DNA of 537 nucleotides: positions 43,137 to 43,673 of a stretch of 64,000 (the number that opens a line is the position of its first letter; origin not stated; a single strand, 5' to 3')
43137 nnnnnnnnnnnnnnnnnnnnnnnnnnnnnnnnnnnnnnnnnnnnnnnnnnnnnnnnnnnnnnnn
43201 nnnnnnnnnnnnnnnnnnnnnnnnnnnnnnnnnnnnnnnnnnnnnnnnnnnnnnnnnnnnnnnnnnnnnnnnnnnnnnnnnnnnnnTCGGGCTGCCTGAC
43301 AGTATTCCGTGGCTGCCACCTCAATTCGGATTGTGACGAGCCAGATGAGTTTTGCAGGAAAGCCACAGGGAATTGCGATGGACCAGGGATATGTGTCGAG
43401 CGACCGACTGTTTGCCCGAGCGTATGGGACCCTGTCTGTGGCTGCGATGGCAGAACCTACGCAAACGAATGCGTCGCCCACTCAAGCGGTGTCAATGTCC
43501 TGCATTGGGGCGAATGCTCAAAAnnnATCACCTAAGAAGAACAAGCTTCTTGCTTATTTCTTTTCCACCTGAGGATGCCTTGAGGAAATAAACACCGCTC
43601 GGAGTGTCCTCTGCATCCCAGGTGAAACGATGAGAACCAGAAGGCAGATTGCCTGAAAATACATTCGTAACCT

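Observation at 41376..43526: Secreted PA14-like protein carrying a Kazal-type serine-protease-inhibitor domain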

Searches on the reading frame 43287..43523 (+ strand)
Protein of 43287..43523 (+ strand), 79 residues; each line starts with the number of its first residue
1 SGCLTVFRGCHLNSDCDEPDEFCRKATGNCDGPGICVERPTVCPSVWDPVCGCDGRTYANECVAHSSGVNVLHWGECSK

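Call 17: find_homologous_proteins(query=window:43287-43523:+, max_evalue=0.001)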
Query seq(79 aa): no candidate shares three 5-residue words with the query. No homologue found.

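Call 34: search_protein_families(library=pfam, alignment_id=A3, max_evalue=0.01)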
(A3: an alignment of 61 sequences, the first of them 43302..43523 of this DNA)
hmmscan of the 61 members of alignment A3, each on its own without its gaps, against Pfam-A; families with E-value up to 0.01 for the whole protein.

A. member 1, window:43302-43523:+ (74 aa): 2 families
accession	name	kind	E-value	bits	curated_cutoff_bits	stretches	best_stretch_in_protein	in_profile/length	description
PF00050.26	Kazal_1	-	6e-09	36.2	21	1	31-72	1-49/49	Kazal-type serine protease inhibitor domain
PF07648.20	Kazal_2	-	1.3e-08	35.2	22.8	1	35-72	3-48/48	Kazal-type serine protease inhibitor domain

B. families by the number of members that match (of 61 scanned): 3 families
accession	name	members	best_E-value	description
PF00050.26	Kazal_1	60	9.1e-10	Kazal-type serine protease inhibitor domain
PF07648.20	Kazal_2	59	1.2e-08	Kazal-type serine protease inhibitor domain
PF21287.3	Kazal_CFAI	7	0.0038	Complement factor I, KAZAL domain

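Call 35: find_homologous_proteins(query=A3, max_evalue=0.001)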
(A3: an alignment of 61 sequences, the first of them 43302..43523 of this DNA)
Query A3 (61 sequences) (74 aa, profile of the alignment): 7724 proteins with E <= 0.001 among 8000 candidates; the best 120 are listed.
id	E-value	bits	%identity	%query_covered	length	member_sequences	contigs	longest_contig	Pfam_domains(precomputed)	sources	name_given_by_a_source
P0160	9.7e-35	137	51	64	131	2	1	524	PF21287.4,PF07648.21,PF00050.27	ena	-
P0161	2.7e-32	129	57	64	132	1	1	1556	PF07648.21,PF00050.27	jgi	jgi:hypothetical protein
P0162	5.1e-32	128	42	93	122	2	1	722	PF07648.21,PF00050.27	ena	-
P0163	6.3e-32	128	53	77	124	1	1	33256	PF21287.4,PF07648.21,PF00050.27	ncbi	-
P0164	7.6e-32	127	48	91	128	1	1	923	PF07648.21,PF00050.27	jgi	jgi:hypothetical protein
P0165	8.5e-32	127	48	84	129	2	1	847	PF07648.21,PF00050.27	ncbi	-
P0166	1.4e-31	127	42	96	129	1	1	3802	PF07648.21,PF00050.27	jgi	jgi:hypothetical protein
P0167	1.4e-31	127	43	93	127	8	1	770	PF07648.21,PF00050.27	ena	-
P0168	2.4e-31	126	51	76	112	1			PF07648.21,PF00050.27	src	-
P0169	2.9e-31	126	50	76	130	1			PF07648.21,PF00050.27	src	-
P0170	6.1e-31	124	41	78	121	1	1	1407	PF07648.21,PF00050.27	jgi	jgi:hypothetical protein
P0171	1.2e-30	124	44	95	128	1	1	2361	PF07648.21,PF00050.27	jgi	jgi:hypothetical protein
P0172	1.7e-30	123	56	58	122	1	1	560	PF07648.21,PF00050.27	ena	-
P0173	4.0e-30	122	44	76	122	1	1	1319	PF07648.21,PF00050.27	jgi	jgi:hypothetical protein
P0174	6.5e-30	121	47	77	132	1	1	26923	PF07648.21,PF00050.27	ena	-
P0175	6.8e-30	121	50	70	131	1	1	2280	PF07648.21,PF00050.27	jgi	jgi:hypothetical protein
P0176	8.4e-30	121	48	82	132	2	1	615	PF21287.4,PF07648.21,PF00050.27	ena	-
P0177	5.3e-29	118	43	77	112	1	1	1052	PF07648.21,PF00050.27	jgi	jgi:hypothetical protein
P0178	1.0e-28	117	41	89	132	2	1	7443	PF07648.21,PF00050.27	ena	-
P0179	1.3e-28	117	47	64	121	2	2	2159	PF21287.4,PF07648.21,PF00050.27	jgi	jgi:hypothetical protein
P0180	1.4e-28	117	39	95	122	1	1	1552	PF07648.21,PF00050.27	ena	-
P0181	2.6e-28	116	56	77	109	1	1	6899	PF07648.21,PF00050.27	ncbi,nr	ncbi:MAG: serine protease [Planctomycetes bacterium]|nr:serine protease [Planctomycetota bacterium]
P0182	2.8e-28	116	49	69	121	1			PF07648.21,PF00050.27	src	-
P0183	4.9e-28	115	47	80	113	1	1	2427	PF07648.21,PF00050.27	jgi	jgi:hypothetical protein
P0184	5.1e-28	115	48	80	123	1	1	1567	PF07648.21,PF00050.27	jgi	jgi:hypothetical protein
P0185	5.2e-28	115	46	95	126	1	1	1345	PF00050.27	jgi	jgi:hypothetical protein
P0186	6.0e-28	115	58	51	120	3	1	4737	PF07648.21,PF00050.27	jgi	-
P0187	7.0e-28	115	45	81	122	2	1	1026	PF21287.4,PF07648.21,PF00050.27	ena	-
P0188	7.1e-28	115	46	76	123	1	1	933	PF07648.21,PF00050.27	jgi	jgi:hypothetical protein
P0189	2.0e-27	113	42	93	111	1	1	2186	PF07648.21,PF00050.27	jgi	jgi:hypothetical protein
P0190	2.5e-27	113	43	77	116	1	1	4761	PF07648.21,PF00050.27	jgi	jgi:hypothetical protein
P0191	8.5e-27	111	43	92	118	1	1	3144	PF07648.21,PF00050.27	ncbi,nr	ncbi:MAG: hypothetical protein HC923_13165 [Myxococcales bacterium]|nr:hypothetical protein [Myxococ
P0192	9.4e-27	111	45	85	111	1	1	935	PF07648.21,PF00050.27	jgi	-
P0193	6.1e-26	108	51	91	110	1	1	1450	PF07648.21,PF00050.27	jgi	jgi:hypothetical protein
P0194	9.7e-26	108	45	93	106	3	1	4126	PF07648.21,PF00050.27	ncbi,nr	ncbi:MAG: Kazal-type serine protease inhibitor family protein, partial [Planctomycetota bacterium]|n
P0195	9.8e-26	108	46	92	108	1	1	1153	PF07648.21,PF00050.27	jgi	jgi:hypothetical protein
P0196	1.2e-25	108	50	59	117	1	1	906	PF07648.21,PF00050.27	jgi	jgi:hypothetical protein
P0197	2.2e-25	107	48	77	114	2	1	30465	PF00050.27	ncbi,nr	ncbi:MAG: hypothetical protein GY856_28680 [bacterium]|nr:hypothetical protein [bacterium]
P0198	3.1e-25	106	43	77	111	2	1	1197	PF07648.21,PF00050.27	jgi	jgi:hypothetical protein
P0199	4.2e-25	106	49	92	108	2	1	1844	PF07648.21,PF00050.27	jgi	jgi:hypothetical protein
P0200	4.3e-25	106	46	92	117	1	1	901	PF00050.27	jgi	-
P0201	5.2e-25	105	47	96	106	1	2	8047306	PF07648.21,PF00050.27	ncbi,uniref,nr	ncbi:hypothetical protein FIV42_07005 [Persicimonas caeni]|uniref:Kazal-like domain-containing prote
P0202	5.8e-25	105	41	95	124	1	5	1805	PF00050.27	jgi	jgi:hypothetical protein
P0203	1.0e-24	105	45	77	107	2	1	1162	PF00050.27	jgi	jgi:hypothetical protein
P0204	1.3e-24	104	47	64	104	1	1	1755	PF00050.27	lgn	-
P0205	2.0e-24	104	57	50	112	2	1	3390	PF07648.21,PF00050.27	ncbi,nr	ncbi:MAG: hypothetical protein IT290_04595 [Deltaproteobacteria bacterium]|nr:hypothetical protein [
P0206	2.0e-24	104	51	53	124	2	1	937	PF07648.21,PF00050.27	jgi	jgi:hypothetical protein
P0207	2.2e-24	103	44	92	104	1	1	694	PF07648.21,PF00050.27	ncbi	-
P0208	3.9e-24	103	49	77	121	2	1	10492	PF07648.21,PF00050.27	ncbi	ncbi:MAG: Kazal-type serine protease inhibitor domain-containing protein, partial [Litorimonas sp.]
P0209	3.9e-24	103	59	92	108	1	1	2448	PF07648.21,PF00050.27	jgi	jgi:hypothetical protein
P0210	4.0e-24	103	41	85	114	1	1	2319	PF07648.21,PF00050.27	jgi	jgi:hypothetical protein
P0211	4.0e-24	103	41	95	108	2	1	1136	PF07648.21,PF00050.27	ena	-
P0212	7.3e-24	102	44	68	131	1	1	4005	PF07648.21,PF00050.27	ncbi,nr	ncbi:MAG: serine protease [Myxococcales bacterium]|nr:serine protease [Myxococcales bacterium]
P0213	7.3e-24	102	49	92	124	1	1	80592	PF07648.21,PF00050.27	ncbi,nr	ncbi:MAG: hypothetical protein EA398_06530 [Deltaproteobacteria bacterium]|nr:MAG: hypothetical prot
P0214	1.4e-23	101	49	77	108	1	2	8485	PF07648.21,PF00050.27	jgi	jgi:hypothetical protein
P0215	4.2e-23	99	52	81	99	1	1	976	PF07648.21,PF00050.27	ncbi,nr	ncbi:MAG: hypothetical protein GY888_29425, partial [Planctomycetaceae bacterium]|nr:hypothetical pr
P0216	5.0e-23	99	43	69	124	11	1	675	PF07648.21,PF00050.27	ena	-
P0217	8.1e-23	98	44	78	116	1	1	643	PF07648.21,PF00050.27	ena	-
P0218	1.1e-22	98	47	95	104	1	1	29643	PF07648.21,PF00050.27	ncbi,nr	ncbi:MAG: hypothetical protein HKN68_15545 [Saprospiraceae bacterium]|nr:hypothetical protein [Sapro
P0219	1.5e-22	98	43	77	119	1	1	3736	PF07648.21,PF00050.27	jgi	-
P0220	1.8e-22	97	44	76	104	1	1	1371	PF07648.21,PF00050.27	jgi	jgi:hypothetical protein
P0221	2.4e-22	97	-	-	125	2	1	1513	PF00050.27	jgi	jgi:hypothetical protein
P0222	3.8e-22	96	46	86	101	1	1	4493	PF07648.21,PF00050.27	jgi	jgi:hypothetical protein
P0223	1.0e-21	95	-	-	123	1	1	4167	PF07648.21,PF00050.27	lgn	-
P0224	1.1e-21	95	49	64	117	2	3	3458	PF07648.21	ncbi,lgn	-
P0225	1.2e-21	95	54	62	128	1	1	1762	PF07648.21,PF00050.27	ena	-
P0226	1.2e-21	95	51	68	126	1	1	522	PF07648.21,PF00050.27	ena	-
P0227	1.3e-21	95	41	82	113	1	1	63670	PF00050.27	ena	-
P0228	1.7e-21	94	-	-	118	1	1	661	PF07648.21,PF00050.27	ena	-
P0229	4.2e-21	93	51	64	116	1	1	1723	PF07648.21,PF00050.27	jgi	jgi:hypothetical protein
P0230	6.6e-21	92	44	70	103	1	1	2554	PF07648.21,PF00050.27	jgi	-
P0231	1.1e-20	92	57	47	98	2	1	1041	PF07648.21,PF00050.27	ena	-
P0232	1.8e-20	91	43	57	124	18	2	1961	PF07648.21,PF00050.27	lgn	-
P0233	2.1e-20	91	42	93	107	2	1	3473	PF07648.21,PF00050.27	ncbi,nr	ncbi:MAG: Kazal domain-containing protein [Candidatus Dadabacteria bacterium]|nr:MAG: Kazal domain-c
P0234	2.7e-20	90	-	-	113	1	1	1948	PF07648.21,PF00050.27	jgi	jgi:hypothetical protein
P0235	4.1e-20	90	-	-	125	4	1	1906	PF07648.21,PF00050.27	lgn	-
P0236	4.1e-20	90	-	-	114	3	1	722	PF07648.21,PF00050.27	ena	-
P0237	4.3e-20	90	-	-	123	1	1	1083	PF07648.21,PF00050.27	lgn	-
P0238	4.8e-20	90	-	-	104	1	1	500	PF00050.27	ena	-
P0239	5.4e-20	89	-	-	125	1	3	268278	PF07648.21,PF00050.27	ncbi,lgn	-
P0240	1.2e-19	88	45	96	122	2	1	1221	PF07648.21,PF00050.27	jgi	jgi:hypothetical protein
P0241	1.3e-19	88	56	57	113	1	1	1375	PF07648.21,PF00050.27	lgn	-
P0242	1.8e-19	88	46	78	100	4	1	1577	PF00050.27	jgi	jgi:Kazal-type serine protease inhibitor domain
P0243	1.8e-19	88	-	-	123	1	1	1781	PF07648.21,PF00050.27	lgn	-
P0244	2.1e-19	87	47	80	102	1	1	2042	PF00050.27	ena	-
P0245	2.2e-19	87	-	-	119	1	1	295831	PF07648.21,PF00050.27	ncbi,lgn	ncbi:MAG: Kazal-type serine protease inhibitor domain-containing protein [Cytophagaceae bacterium]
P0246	2.5e-19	87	55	57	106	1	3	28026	PF07648.21,PF00050.27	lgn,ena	-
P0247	2.8e-19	87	-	-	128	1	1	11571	PF07648.21,PF00050.27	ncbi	-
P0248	3.5e-19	87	43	65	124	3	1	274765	PF07648.21,PF00050.27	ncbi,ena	-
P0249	3.9e-19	87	48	77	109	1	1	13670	PF00050.27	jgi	jgi:hypothetical protein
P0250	3.9e-19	87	54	68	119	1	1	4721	PF07648.21,PF00050.27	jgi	jgi:hypothetical protein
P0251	4.0e-19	87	43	92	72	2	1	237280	PF07648.21,PF00050.27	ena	-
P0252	4.0e-19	87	44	78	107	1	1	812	PF00050.27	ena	-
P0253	4.1e-19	87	-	-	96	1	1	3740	PF07648.21,PF00050.27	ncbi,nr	ncbi:MAG TPA: hypothetical protein ENJ88_08130 [Phaeodactylibacter sp.]|nr:hypothetical protein [Pha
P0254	4.4e-19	86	48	78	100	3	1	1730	PF00050.27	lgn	-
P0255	4.4e-19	86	45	80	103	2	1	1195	PF00050.27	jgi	jgi:Kazal-type serine protease inhibitor domain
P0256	4.5e-19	86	40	96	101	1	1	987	PF00050.27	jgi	jgi:hypothetical protein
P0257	4.7e-19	86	-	-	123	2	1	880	PF07648.21,PF00050.27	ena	-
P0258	5.2e-19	86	48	78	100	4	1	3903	PF07648.21,PF00050.27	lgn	-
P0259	5.3e-19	86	49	78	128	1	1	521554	PF00050.27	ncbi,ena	-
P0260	5.6e-19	86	40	77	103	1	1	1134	PF07648.21,PF00050.27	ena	-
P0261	5.6e-19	86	47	80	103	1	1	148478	PF00050.27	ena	-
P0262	6.0e-19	86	54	73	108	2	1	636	PF07648.21,PF00050.27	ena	-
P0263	6.1e-19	86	50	77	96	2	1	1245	PF07648.21,PF00050.27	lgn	-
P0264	6.1e-19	86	45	80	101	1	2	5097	PF00050.27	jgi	jgi:hypothetical protein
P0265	6.4e-19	86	47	80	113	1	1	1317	PF07648.21,PF00050.27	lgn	-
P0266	6.5e-19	86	-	-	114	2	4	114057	PF21287.4,PF07648.21,PF00050.27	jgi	jgi:hypothetical protein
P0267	6.6e-19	86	48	77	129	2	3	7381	PF07648.21,PF00050.27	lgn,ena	-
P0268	6.6e-19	86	-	-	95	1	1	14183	PF07648.21,PF00050.27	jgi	jgi:hypothetical protein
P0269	6.7e-19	86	49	78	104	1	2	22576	PF00050.27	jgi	jgi:hypothetical protein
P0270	7.0e-19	86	44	78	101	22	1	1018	PF00050.27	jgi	jgi:hypothetical protein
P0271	7.1e-19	86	45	80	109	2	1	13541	PF00050.27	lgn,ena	-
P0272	7.3e-19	86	49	78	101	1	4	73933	PF00050.27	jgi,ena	jgi:hypothetical protein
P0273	7.6e-19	86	43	77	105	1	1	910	PF00050.27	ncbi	-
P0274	7.7e-19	86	48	86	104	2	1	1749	PF00050.27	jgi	jgi:hypothetical protein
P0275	7.9e-19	86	44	78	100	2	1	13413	PF00050.27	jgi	jgi:Kazal-type serine protease inhibitor-like protein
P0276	8.0e-19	86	43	77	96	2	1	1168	PF07648.21,PF00050.27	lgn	-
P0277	8.0e-19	86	44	80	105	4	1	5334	PF00050.27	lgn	-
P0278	8.1e-19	86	44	81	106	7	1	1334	PF07648.21,PF00050.27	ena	-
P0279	8.5e-19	86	45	80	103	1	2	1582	PF00050.27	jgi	jgi:hypothetical protein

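Call 45: predict_structure(alignment_id=A4)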
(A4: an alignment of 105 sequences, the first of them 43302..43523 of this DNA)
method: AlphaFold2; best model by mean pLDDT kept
length: 74 residues; sequences in the alignment: 105
mean_pLDDT: 94.0   pTM: 0.80
mean pLDDT of the five models: 94.0, 93.5, 92.9, 91.7, 91.0
residues with pLDDT >= 90: 68; 70-90: 4; 50-70: 2; < 50: 0
segments of 3 or more residues with pLDDT < 50: none
pLDDT, mean of each block of 10 residues (from residue 1): 81 93 95 96 98 98 98 92
secondary structure, 60 per line:
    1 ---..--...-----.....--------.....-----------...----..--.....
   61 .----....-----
elements in order: E16-20 E29-33 E45-47 H56-61 E66-69

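Call 50: fold_search(model_id=the predicted structure, library=pdb)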
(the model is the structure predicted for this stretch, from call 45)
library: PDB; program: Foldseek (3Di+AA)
matches with E <= 10: 102; with E <= 0.001: 0
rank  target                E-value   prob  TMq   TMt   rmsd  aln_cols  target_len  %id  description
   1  1ldt_L                1.4e-03  1.00  0.49  0.76   3.0        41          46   46  COMPLEX OF LEECH-DERIVED TRYPTASE INHIBITOR WITH PORCINE TRYPSIN (released 1998-05-20)
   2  6jza                  2.4e-03  1.00  0.52  0.48  10.5        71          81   25  Structure of Fstl1 (released 2019-08-21)
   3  4hgu                  3.5e-03  1.00  0.48  0.85   1.8        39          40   51  Crystal Structure of Galleria mellonella Silk Protease Inhibitor 2 (released 2013-10-09)
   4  1an1_I                4.2e-03  1.00  0.50  0.91   1.4        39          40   49  LEECH-DERIVED TRYPTASE INHIBITOR/TRYPSIN COMPLEX (released 1998-07-01)
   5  1tgs_I                4.5e-03  1.00  0.48  0.62   4.1        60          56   32  THREE-DIMENSIONAL STRUCTURE OF THE COMPLEX BETWEEN PANCREATIC SECRETORY INHIBITOR (KAZAL TYPE) AND TRYPSINOGEN AT 1.8  (released 1983-01-18)
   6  2b0u_C                4.8e-03  1.00  0.58  0.18   4.6        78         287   23  The Structure of the Follistatin:Activin Complex (released 2005-10-11)
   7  3hh2_D                5.1e-03  0.99  0.49  0.18   4.5        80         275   24  Crystal structure of the myostatin:follistatin 288 complex (released 2009-08-04)
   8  2kmo_MODEL_1_A        7.4e-03  1.00  0.50  0.81   3.3        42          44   45  Solution structure of native Leech-derived tryptase inhibitor, LDTI (released 2009-11-10)
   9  2arp_F                7.9e-03  0.98  0.42  0.23  10.9        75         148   29  Activin A in complex with Fs12 fragment of follistatin (released 2006-03-07)
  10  1lr7                  9.5e-03  0.96  0.39  0.40  11.1        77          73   27  Crystal structure of Fs1, the heparin-binding domain of follistatin, complexed with the heparin analogue sucrose octasul (released 2003-07-29)
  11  5jhw_D                1.1e-02  0.99  0.50  0.18   4.7        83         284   23  Crystal Structure of the GDF11:Follistatin 288 complex (released 2017-03-22)
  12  7kbu_A                1.3e-02  1.00  0.49  0.18  10.9        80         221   22  Structure of Hevin FS-EC (released 2021-02-10)
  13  7qe9_C                1.4e-02  1.00  0.47  0.57   3.3        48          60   35  Human cationic trypsin (TRY1) complexed with serine protease inhibitor Kazal type 1 N34S (SPINK1 N34S) (released 2022-03-30)
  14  8ivd_C                1.4e-02  0.30  0.20  0.15  12.8        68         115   24  COMPLEX STRUCTURE OF CD93-IGFBP7 (released 2024-01-17)
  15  2f3c_I                1.5e-02  1.00  0.44  0.68   2.6        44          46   36  Crystal structure of infestin 1, a Kazal-type serineprotease inhibitor, in complex with trypsin (released 2006-12-05)
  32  1ct4_I                4.0e-02  1.00  0.46  0.64   1.7        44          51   27  CRYSTAL STRUCTURE OF THE OMTKY3 P1 VARIANT OMTKY3-VAL18I IN COMPLEX WITH SGPB (released 2000-01-12)
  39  1ct0_I                5.5e-02  1.00  0.44  0.61   2.5        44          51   34  CRYSTAL STRUCTURE OF THE OMTKY3 P1 VARIANT OMTKY3-SER18I IN COMPLEX WITH SGPB (released 2000-01-12)
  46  1ct2_I                8.0e-02  1.00  0.44  0.61   2.5        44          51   32  CRYSTAL STRUCTURE OF THE OMTKY3 P1 VARIANT OMTKY3-THR18I IN COMPLEX WITH SGPB (released 2000-01-12)
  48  1cso_I                8.5e-02  1.00  0.44  0.61   2.5        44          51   32  CRYSTAL STRUCTURE OF THE OMTKY3 P1 VARIANT OMTKY3-ILE18I IN COMPLEX WITH SGPB (released 2000-01-12)
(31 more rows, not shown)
